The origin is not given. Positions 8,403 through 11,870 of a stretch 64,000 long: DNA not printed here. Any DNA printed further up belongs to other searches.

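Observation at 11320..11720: ZorD-like helicase carries a C-terminal Mrr-type PD-(D/E)xK nuclease domain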

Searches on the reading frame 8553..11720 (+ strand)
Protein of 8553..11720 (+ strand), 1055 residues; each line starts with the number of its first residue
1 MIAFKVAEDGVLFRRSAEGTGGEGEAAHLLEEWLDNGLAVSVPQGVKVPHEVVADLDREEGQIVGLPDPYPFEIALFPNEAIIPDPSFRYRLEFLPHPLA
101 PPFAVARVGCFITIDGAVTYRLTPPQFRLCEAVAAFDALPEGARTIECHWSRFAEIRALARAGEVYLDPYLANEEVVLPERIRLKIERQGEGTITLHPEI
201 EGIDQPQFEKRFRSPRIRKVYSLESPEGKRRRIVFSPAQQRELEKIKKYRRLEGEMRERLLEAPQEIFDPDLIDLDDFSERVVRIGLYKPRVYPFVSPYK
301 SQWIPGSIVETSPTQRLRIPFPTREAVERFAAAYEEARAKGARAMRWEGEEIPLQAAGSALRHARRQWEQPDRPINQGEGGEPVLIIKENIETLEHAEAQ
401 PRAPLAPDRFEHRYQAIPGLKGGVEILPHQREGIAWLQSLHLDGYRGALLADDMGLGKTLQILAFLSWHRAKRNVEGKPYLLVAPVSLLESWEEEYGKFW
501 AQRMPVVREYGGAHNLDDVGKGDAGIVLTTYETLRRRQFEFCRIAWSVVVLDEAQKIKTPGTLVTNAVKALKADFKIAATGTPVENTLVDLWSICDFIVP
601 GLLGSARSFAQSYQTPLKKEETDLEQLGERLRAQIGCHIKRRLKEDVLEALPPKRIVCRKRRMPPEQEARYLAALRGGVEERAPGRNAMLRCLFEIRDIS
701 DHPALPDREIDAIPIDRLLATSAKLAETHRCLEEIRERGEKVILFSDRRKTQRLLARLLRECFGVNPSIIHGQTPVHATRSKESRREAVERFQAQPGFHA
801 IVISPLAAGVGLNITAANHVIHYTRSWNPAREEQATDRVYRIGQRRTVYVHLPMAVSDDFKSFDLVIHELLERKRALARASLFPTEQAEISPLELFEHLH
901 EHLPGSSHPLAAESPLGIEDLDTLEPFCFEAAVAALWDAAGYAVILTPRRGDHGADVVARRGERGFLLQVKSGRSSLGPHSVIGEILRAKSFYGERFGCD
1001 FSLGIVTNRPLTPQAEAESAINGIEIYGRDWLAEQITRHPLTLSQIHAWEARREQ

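Call 7: search_protein_families(library=pfam, proteins=[window:8553-11717:+], max_evalue=0.1)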
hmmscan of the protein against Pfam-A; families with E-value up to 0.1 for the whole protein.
window:8553-11717:+ (1055 aa): 5 families
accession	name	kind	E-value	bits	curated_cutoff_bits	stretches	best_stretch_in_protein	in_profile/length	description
PF00176.29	SNF2-rel_dom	-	4.6e-52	177.4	24.9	1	429-703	1-288/290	SNF2-related domain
PF00271.37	Helicase_C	-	1.9e-17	63.9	23.5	1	732-843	6-110/110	Helicase conserved C-terminal domain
PF04471.18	Mrr_cat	-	7.5e-10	39.4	21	1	921-1034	1-113/115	Restriction endonuclease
PF04851.21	ResIII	-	2.3e-07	31.3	22.5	1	425-584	3-163/164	Type III restriction enzyme, res subunit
PF16203.11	ERCC3_RAD25_C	-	0.0049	16.6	27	1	736-841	57-150/248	ERCC3/RAD25/XPB C-terminal helicase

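Call 8: search_protein_families(library=padloc, proteins=[window:8553-11717:+], max_evalue=0.01)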
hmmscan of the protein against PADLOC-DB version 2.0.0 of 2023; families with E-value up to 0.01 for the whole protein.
window:8553-11717:+ (1055 aa): 40 families (the best 25 are shown)
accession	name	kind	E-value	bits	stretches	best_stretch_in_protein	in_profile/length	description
PDLC00631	ZorD1|ZorD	-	0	1023.3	1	4-1046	6-1070/1071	"SWI2/SNF2 helicase, Mrr-like nuclease"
PDLC00632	ZorD1|ZorD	-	1.6e-189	630.3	3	522-894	714-1092/1101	"SWI2/SNF2 helicase, Mrr-like nuclease"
PDLC00629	ZorD1|ZorD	-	1.9e-177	590.2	1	43-899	69-972/1012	"SWI2/SNF2 helicase, Mrr-like nuclease"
PDLC00634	ZorD1|ZorD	-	9.5e-176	584.6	2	205-900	254-987/1208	"SWI2/SNF2 helicase, Mrr-like nuclease"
PDLC00633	ZorD1|ZorD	-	2e-169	563.6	1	33-892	63-895/908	"SWI2/SNF2 helicase, Mrr-like nuclease"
PDLC00627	ZorD1|ZorD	-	5.7e-155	515.8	2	523-886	606-993/1006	"SWI2/SNF2 helicase, Mrr-like nuclease"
PDLC00628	ZorD1|ZorD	-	2.2e-141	470.8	3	370-858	464-947/1171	"SWI2/SNF2 helicase, Mrr-like nuclease"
PDLC02854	DpdE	-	5.6e-114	380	1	271-886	420-1066/1083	DpdE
PDLC00630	ZorD1|ZorD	-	6.1e-93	310.8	2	525-1046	269-806/817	"SWI2/SNF2 helicase, Mrr-like nuclease"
PDLC02842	DpdE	-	3.7e-76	254.7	1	429-851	705-1124/1176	DpdE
PDLC02849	DpdE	-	2.5e-58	196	1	424-896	399-848/857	DpdE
PDLC02845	DpdE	-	2e-56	189.5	1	429-891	847-1280/1293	DpdE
PDLC02851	DpdE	-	5.9e-53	178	1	425-877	597-1030/1055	DpdE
PDLC02850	DpdE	-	2.3e-50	169.5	1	423-856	802-1220/1282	DpdE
PDLC02848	DpdE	-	3.7e-31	105.9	1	423-666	354-589/856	DpdE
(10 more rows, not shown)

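Call 9: search_solved_structures(query=window:8553-11717:+, max_evalue=0.001, show_alignments=1)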
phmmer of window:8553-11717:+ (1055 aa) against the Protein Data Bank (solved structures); distinct sequences matched with E-value up to 0.001: 86 (the best 60 are shown).
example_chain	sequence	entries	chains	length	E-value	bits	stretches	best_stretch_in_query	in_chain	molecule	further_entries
8qy7_A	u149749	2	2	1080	3.1e-121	409.2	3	499-888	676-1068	DEAD/DEAH box helicase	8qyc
1z63_A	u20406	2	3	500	6.4e-75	255.9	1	423-878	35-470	Helicase of the snf2/rad54 family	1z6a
6jyl_K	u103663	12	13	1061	2.1e-51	178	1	408-851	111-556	ISWI chromatin-remodeling complex ATPase ISW1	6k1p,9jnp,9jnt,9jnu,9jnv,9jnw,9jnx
7x3t_V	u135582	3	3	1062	2.1e-51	178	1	408-851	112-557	ISWI chromatin-remodeling complex ATPase ISW1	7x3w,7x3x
9lj2_K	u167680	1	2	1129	2.5e-51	177.8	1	408-851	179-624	ISWI chromatin-remodeling complex ATPase ISW1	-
6ne3_W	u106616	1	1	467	4.1e-51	177.1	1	425-851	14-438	SWI/SNF-related matrix-associated actin-dependent regulator of chromatin subfamily A membe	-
8v4y_W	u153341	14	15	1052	1e-50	175.8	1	424-851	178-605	SWI/SNF-related matrix-associated actin-dependent regulator of chromatin subfamily A membe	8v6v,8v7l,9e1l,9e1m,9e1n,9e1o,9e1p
6iro_L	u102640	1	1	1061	1.4e-50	175.4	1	408-851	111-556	ISWI chromatin-remodeling complex ATPase ISW1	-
5jxr_A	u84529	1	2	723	5.5e-50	173.3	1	427-852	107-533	Chromatin-remodeling complex ATPase-like protein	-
6pwf_K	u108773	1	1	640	5.8e-50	173.3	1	418-852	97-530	chromatin remodeling factor ISWI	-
5vvr_M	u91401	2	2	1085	9.2e-49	169.3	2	518-854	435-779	DNA repair and recombination protein RAD26 | RAD26 isoform 1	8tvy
8he5_O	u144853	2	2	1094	3.7e-47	164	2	493-855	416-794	DNA repair protein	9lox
5hzr_A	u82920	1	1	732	3.9e-47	163.9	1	422-850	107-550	SNF2-family ATP dependent chromatin remodeling factor like protein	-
7oo3_b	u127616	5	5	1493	5.7e-47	163.3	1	424-853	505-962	DNA excision repair protein ERCC-6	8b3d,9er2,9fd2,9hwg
7oob_b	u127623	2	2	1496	5.8e-47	163.3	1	424-853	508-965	DNA excision repair protein ERCC-6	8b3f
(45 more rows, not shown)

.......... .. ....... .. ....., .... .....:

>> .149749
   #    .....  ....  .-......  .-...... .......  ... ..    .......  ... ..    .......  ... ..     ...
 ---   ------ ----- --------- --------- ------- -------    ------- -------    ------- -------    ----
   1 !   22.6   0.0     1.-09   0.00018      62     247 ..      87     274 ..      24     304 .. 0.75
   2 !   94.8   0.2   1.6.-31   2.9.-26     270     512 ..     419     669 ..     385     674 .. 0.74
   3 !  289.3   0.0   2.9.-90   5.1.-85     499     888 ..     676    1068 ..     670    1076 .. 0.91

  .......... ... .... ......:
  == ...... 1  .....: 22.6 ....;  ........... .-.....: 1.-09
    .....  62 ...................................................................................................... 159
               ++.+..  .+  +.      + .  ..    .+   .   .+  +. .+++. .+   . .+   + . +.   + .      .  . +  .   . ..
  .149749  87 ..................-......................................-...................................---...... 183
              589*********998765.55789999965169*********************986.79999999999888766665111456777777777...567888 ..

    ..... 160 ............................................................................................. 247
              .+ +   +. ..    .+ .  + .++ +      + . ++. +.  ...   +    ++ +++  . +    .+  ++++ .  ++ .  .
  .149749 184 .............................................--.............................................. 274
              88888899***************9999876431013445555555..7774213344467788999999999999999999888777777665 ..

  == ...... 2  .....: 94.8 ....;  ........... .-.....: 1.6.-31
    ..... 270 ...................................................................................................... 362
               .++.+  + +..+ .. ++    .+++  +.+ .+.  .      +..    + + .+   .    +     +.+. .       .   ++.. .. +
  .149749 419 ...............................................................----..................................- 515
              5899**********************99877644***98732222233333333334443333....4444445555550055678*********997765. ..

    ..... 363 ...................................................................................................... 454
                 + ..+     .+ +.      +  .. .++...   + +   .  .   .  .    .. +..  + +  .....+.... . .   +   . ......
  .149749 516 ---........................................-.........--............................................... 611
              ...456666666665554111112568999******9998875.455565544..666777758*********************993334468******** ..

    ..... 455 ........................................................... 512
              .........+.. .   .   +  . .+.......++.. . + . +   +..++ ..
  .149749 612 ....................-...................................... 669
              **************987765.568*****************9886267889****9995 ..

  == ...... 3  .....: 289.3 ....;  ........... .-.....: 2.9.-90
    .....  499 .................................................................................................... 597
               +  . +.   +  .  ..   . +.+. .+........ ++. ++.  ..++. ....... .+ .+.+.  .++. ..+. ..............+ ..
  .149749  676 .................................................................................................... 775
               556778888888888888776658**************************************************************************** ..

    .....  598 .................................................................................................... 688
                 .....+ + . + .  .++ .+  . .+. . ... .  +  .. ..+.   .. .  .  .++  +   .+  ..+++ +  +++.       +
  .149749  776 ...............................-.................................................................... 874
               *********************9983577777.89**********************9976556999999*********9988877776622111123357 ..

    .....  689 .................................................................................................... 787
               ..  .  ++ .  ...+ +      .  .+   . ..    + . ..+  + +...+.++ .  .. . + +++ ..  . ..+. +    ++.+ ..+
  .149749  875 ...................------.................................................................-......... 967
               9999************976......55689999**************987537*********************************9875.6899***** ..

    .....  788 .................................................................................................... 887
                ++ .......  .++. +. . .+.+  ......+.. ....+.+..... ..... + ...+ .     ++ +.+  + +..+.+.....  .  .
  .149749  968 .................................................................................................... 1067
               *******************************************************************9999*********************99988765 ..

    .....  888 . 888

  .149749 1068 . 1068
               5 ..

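Call 18: find_homologous_proteins(query=window:8553-11717:+, max_evalue=1e-20)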
Query window:8553-11717:+ (1055 aa): 2963 proteins with E <= 1e-20 among 8000 candidates; the best 120 are listed.
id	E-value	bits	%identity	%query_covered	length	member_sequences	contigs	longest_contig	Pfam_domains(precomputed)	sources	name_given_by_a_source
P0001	0.0e+0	1541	100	64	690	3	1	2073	PF00176.30,PF04851.22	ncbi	ncbi:MAG: hypothetical protein D6795_06330, partial [Deltaproteobacteria bacterium]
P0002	0.0e+0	1098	51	97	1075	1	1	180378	PF00176.30,PF00271.38,PF04471.19,PF04851.22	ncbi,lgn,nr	ncbi:MAG TPA: SNF2-related protein [Candidatus Limnocylindrales bacterium]|nr:SNF2-related protein [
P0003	0.0e+0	1080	50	97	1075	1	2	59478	PF00176.30,PF00271.38,PF04471.19,PF04851.22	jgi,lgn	jgi:SNF2 family DNA or RNA helicase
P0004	0.0e+0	1037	48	97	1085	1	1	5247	PF00270.36,PF00176.30,PF00271.38,PF04471.19,PF04851.22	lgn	-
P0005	0.0e+0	1026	49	97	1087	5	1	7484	PF00176.30,PF00271.38,PF04471.19,PF04851.22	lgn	-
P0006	0.0e+0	1025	49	98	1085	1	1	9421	PF00270.36,PF00176.30,PF00271.38,PF04471.19,PF04851.22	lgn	-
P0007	4.7e-298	1010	48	97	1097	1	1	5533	PF00176.30,PF00271.38,PF04471.19,PF04851.22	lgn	-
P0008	3.8e-289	980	46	97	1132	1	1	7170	PF00176.30,PF16203.12,PF00271.38,PF04471.19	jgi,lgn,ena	-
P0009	1.6e-286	971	48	97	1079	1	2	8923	PF00176.30,PF00271.38,PF04471.19,PF04851.22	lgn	-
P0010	1.2e-285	969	46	98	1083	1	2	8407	PF00176.30,PF00271.38,PF04471.19,PF04851.22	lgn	-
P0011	2.1e-283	961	47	96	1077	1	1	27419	PF00176.30,PF00271.38,PF04471.19,PF04851.22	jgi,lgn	jgi:SNF2 family DNA or RNA helicase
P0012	1.9e-279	948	48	98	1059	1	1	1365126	PF00176.30,PF00271.38,PF04471.19,PF04851.22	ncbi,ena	-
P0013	5.5e-279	947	48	97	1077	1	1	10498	PF00176.30,PF00271.38,PF04471.19,PF04851.22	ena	-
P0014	5.6e-277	940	51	83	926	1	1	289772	PF00176.30,PF00271.38,PF04851.22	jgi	jgi:SNF2 family DNA or RNA helicase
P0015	1.0e-276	939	45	97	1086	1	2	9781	PF13156.13,PF00176.30,PF00271.38,PF04471.19,PF04851.22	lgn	-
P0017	7.7e-276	936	44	100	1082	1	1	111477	PF00176.30,PF00271.38,PF04471.19,PF04851.22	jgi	jgi:hypothetical protein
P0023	1.7e-272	925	43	97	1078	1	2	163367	PF00176.30,PF00271.38,PF04471.19,PF04851.22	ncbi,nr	ncbi:MAG: restriction endonuclease [Desulfobacterales bacterium]|nr:restriction endonuclease [Desulf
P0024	6.5e-272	923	49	83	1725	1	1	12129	PF07714.24,PF00069.32,PF00176.30,PF00271.38,PF08378.18,PF04851.22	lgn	-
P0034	3.6e-269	914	44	97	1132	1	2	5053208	PF00176.30,PF00271.38,PF04471.19,PF04851.22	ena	-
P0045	2.1e-266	905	44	97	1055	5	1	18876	PF00176.30,PF00271.38,PF04471.19,PF04851.22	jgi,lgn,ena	-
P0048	6.1e-266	903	43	99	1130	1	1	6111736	PF00176.30,PF00271.38,PF04471.19,PF04851.22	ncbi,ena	-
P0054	3.9e-265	901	43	97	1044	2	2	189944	PF00270.36,PF00176.30,PF00271.38,PF04471.19,PF04851.22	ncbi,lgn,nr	ncbi:MAG: helicase SNF2 [Calditrichaeota bacterium]|nr:MAG: helicase SNF2 [Calditrichota bacterium]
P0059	1.3e-264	899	42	98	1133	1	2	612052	PF00176.30,PF00271.38,PF04471.19,PF04851.22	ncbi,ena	-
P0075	2.6e-262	891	43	97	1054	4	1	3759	PF00176.30,PF00271.38,PF04471.19,PF04851.22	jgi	jgi:SNF2 family DNA or RNA helicase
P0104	5.0e-260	884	44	96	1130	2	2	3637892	PF00176.30,PF00271.38,PF04471.19,PF04851.22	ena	-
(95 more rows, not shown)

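Call 24: search_dna_similar(query=window:8553-11717:+, collection=plasmids, mode=protein, max_evalue=1e-40, rows=spread, max_rows=40)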
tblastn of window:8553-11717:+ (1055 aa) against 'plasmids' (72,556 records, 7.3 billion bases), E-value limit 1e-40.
Records with a match: 374; places in all: 398; records where one place covers at least 80% of the query: 0.
Best place of each record, by identity: <60% 374.
By first word of the organism name: Streptomyces 59; Bradyrhizobium 37; Piscirickettsia 35; Pseudosulfitobacter 30; Klebsiella 24; Acinetobacter 14; Pseudoalteromonas 14; Nostoc 13; Sinorhizobium 12; Cupriavidus 10; and 67 more.
By predicted mobility (MOB-suite, as given by PLSDB): non-mobilizable 227; conjugative 85; mobilizable 62.
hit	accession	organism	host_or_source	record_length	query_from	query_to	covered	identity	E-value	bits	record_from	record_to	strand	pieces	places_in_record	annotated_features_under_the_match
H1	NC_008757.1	Polaromonas naphthalenivorans CJ2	-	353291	355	1046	66%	35.5%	8e-108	379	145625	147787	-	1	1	SNF2-related protein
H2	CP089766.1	Klebsiella pneumoniae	Homo sapiens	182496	347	864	49%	40.3%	1e-97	348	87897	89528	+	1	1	DEAD/DEAH box helicase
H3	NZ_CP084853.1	Klebsiella pneumoniae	Homo sapiens,Whole organism,Urinary ...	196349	347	864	49%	40.3%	1e-97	348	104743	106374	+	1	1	zorD: type I Zorya anti-phage system protein ZorD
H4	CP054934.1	Nocardiopsis flavescens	Single Cell,marine sediment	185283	411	878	44%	38.5%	8e-67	254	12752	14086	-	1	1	DEAD/DEAH box helicase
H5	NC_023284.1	Streptomyces sp. F2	-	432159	419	888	45%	37.7%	3e-58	228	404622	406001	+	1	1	SNF2-related protein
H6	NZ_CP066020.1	Cupriavidus necator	-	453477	415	851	41%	40.4%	2e-64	247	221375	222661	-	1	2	DEAD/DEAH box helicase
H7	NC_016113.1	Streptantibioticus cattleyicolor NRRL 8057 = DSM 46488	-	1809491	429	888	44%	37.5%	3e-56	221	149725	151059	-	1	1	none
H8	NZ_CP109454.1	Streptomyces cellulosae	-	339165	429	888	44%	37.3%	1e-59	232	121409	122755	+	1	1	DEAD/DEAH box helicase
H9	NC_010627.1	Paraburkholderia phymatum STM815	-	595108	411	851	42%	38.7%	6e-61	236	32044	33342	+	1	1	DEAD/DEAH box helicase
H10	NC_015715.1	Zymomonas mobilis subsp. pomaceae ATCC 29192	sick cider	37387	413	884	45%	36.0%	1e-73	276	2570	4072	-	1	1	DEAD/DEAH box helicase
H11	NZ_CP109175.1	Streptomyces sp. NBC_01718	-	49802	429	888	44%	36.5%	4e-55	218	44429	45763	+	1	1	none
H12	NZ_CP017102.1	Rhizobium gallicum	Phaseolus vulgaris,Whole ...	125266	426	889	44%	36.1%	4e-62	239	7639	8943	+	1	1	DEAD/DEAH box helicase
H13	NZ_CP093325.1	Bacillus sp. N5-665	whole organism,peat soil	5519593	428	880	43%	36.8%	4e-67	255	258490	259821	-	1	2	none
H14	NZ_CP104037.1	Rhizobium sp. SRDI969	Pisum sativum,Cell culture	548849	426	889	44%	35.8%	1e-59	232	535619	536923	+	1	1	DEAD/DEAH box helicase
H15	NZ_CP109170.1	Streptomyces sp. NBC_01724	-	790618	429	888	44%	35.9%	4e-53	212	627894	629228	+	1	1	DEAD/DEAH box helicase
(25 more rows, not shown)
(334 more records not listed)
